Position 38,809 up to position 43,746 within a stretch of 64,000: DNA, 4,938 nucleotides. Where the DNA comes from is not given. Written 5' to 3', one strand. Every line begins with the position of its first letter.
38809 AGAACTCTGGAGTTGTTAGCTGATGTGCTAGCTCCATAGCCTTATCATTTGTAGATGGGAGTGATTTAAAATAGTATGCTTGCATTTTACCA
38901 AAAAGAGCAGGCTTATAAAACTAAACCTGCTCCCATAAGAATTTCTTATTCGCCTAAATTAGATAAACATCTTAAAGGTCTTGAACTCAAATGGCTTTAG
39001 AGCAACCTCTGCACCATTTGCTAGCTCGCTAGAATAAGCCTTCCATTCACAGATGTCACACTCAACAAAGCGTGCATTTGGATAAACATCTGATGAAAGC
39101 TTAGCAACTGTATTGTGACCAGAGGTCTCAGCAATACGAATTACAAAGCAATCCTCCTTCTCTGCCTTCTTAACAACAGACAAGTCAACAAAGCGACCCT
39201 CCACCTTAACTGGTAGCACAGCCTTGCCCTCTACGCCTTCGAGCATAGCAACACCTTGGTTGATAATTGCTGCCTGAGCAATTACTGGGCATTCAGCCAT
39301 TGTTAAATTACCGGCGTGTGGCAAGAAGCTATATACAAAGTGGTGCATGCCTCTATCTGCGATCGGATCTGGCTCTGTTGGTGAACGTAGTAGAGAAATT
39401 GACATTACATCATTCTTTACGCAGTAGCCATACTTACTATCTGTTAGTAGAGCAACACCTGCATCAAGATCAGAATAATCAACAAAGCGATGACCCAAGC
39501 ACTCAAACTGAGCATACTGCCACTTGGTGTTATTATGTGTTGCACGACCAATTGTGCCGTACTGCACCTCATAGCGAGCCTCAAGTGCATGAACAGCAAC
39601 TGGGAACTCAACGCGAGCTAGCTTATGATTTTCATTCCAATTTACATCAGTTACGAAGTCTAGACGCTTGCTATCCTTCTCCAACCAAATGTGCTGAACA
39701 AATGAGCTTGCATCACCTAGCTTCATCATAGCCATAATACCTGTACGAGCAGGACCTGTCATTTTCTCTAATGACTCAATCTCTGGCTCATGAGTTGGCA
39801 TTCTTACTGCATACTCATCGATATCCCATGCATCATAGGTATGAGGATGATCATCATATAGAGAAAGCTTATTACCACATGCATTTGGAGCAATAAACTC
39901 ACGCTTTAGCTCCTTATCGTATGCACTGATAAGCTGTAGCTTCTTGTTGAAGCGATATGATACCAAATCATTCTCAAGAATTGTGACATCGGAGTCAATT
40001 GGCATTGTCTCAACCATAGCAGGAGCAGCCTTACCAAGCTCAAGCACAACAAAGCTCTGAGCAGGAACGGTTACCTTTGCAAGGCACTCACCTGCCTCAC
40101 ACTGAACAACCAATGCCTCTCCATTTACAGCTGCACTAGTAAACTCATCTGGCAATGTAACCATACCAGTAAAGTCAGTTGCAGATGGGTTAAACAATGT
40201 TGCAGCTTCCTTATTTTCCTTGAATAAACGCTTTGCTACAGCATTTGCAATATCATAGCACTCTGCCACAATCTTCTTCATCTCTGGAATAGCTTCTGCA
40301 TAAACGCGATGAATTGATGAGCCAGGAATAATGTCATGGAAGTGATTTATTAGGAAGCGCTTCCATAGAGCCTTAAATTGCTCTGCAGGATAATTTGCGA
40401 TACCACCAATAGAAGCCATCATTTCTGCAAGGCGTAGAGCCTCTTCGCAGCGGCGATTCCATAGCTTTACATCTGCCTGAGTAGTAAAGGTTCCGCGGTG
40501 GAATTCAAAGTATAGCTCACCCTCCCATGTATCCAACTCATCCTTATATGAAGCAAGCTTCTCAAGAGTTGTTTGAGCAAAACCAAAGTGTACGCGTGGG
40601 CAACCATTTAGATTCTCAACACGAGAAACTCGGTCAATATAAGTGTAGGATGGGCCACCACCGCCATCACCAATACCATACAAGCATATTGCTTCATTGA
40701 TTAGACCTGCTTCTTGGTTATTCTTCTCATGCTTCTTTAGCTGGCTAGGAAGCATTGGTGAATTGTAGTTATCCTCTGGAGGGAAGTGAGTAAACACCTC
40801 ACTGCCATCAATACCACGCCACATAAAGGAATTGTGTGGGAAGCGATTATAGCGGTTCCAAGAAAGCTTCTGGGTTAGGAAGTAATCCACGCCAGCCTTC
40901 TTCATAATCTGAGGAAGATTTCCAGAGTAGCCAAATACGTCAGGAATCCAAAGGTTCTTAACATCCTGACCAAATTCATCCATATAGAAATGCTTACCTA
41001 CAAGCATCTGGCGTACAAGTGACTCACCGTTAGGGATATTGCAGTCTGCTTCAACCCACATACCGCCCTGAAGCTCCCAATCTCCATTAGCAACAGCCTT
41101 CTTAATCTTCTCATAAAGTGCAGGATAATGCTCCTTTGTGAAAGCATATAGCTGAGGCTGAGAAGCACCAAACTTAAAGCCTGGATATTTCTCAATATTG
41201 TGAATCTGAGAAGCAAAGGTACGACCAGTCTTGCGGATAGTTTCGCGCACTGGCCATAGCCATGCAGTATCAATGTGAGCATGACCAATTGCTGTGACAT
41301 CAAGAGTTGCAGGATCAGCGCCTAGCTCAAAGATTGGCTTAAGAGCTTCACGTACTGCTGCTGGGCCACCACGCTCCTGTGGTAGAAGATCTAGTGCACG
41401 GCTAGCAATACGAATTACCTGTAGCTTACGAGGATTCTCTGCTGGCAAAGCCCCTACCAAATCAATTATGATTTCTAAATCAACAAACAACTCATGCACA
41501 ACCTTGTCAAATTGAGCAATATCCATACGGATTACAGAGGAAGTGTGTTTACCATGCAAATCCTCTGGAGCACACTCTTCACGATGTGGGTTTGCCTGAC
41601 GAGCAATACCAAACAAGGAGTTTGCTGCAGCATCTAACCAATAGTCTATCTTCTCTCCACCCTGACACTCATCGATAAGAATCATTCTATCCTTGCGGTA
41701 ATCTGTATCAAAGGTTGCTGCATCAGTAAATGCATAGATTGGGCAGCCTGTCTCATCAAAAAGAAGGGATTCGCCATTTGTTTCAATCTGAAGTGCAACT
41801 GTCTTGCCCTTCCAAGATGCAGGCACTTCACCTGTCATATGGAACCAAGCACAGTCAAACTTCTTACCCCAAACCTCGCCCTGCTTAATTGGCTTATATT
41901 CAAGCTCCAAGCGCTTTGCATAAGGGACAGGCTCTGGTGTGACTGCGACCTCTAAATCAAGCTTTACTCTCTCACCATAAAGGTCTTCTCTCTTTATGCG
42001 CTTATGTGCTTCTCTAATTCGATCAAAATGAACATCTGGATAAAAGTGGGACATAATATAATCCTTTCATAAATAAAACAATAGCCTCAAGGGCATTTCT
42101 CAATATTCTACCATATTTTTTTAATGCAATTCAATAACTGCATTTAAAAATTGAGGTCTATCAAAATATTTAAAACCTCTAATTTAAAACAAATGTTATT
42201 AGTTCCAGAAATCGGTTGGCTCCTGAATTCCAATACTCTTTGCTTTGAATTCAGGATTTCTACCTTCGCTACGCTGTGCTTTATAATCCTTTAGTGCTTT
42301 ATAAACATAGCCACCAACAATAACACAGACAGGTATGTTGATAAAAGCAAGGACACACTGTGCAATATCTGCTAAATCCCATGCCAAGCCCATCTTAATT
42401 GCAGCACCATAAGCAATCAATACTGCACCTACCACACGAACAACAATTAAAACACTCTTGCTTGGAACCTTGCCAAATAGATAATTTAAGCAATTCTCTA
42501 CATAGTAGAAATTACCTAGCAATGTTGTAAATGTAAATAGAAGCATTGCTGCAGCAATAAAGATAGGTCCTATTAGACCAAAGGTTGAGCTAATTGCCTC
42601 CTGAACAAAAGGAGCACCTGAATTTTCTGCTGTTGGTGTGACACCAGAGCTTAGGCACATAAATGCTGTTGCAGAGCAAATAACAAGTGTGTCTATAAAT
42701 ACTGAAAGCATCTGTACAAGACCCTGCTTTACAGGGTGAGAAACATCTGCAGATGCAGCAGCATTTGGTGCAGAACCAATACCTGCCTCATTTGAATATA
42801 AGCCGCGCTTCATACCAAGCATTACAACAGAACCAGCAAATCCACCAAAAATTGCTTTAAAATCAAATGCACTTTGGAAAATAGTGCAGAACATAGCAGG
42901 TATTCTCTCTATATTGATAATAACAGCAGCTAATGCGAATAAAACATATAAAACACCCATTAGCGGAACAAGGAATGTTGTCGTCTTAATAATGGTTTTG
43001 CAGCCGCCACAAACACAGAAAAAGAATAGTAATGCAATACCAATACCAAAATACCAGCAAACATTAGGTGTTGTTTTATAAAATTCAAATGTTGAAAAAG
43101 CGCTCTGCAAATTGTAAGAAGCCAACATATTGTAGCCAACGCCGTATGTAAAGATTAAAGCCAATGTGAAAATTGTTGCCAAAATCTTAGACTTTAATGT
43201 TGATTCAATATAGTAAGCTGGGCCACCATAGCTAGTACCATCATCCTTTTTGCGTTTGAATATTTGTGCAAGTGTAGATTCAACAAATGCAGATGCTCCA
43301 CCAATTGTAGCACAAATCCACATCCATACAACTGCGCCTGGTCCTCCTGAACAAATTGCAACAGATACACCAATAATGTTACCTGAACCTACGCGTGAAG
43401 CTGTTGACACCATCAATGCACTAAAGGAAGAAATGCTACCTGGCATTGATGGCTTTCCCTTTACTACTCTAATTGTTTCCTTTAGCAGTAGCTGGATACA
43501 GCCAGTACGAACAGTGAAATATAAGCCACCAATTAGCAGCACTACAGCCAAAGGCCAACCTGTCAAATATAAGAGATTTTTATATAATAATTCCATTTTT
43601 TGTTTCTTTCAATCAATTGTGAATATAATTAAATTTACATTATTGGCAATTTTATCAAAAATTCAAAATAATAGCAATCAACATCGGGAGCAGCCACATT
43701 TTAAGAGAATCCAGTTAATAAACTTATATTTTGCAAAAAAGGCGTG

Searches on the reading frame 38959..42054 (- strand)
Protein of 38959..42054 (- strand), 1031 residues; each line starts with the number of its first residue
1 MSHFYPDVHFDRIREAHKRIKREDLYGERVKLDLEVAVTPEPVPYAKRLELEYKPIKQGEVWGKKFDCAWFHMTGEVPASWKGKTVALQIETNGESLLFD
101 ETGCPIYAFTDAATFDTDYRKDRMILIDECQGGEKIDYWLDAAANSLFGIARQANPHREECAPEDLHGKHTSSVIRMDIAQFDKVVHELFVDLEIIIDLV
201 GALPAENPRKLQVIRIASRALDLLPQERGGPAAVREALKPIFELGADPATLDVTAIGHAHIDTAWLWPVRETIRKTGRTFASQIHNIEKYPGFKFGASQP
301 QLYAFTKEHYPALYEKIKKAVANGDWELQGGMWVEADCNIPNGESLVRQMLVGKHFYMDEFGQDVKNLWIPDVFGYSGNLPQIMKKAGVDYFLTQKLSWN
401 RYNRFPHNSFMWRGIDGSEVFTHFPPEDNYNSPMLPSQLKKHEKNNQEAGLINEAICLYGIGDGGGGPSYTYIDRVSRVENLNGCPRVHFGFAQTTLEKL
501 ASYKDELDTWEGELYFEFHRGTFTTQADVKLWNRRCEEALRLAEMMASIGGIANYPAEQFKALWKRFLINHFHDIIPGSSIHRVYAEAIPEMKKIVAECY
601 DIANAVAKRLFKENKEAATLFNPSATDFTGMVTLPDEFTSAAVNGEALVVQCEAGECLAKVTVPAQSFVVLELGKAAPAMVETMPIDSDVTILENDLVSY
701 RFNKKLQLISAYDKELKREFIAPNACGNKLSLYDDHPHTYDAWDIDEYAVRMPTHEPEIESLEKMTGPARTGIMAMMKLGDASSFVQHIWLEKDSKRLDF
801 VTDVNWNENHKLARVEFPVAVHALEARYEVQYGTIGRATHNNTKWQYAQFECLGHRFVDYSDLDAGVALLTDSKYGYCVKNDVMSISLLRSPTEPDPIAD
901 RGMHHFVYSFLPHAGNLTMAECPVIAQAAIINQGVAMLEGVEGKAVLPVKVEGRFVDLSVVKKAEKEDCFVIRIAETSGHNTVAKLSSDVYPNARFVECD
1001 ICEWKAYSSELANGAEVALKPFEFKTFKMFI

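Call 81: search_protein_families(library=pfam, max_evalue=0.00001, proteins=[window:38959-42054:-])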
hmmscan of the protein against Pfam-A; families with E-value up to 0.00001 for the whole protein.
window:38959-42054:- (1031 aa): 5 families
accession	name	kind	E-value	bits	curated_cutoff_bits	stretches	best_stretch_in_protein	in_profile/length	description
PF01074.27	Glyco_hydro_38N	-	7.1e-85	285.1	25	1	253-510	2-269/270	Glycosyl hydrolases family 38 N-terminal domain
PF07748.19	Glyco_hydro_38C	-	7.9e-52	176.9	25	1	693-897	1-205/206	Glycosyl hydrolases family 38 C-terminal domain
PF09261.16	Alpha-mann_mid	-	3.7e-25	88.3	31.1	1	517-610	1-96/96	Alpha mannosidase middle domain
PF22907.2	Ams1-like_1st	-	6.6e-09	36.2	27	1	36-152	12-123/145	Alpha-mannosidase, jelly roll domain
PF17677.7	Glyco_hydro38C2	-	3.3e-06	27.6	22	1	956-1027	2-72/72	Glycosyl hydrolases family 38 C-terminal beta sandwich domain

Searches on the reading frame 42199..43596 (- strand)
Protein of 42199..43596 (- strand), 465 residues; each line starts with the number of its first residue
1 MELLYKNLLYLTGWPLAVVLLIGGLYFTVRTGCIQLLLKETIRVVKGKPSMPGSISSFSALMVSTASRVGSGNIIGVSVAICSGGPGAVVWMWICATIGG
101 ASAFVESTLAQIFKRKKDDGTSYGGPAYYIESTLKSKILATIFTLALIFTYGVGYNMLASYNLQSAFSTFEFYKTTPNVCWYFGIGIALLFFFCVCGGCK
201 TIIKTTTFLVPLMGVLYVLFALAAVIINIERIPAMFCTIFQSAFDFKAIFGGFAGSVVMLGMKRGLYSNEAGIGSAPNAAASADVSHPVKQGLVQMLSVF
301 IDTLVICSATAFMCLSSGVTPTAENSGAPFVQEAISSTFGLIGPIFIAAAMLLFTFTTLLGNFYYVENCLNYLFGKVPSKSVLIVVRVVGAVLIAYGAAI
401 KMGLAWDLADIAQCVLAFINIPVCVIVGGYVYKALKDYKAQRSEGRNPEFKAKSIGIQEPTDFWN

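Call 81: search_protein_families(library=pfam, max_evalue=0.00001, proteins=[window:42199-43596:-])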
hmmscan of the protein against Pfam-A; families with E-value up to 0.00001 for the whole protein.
window:42199-43596:- (465 aa): 1 family
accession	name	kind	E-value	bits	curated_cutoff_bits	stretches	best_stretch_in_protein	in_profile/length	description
PF01235.23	Na_Ala_symp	-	2.4e-141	472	24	1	47-450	5-392/392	Sodium:alanine symporter family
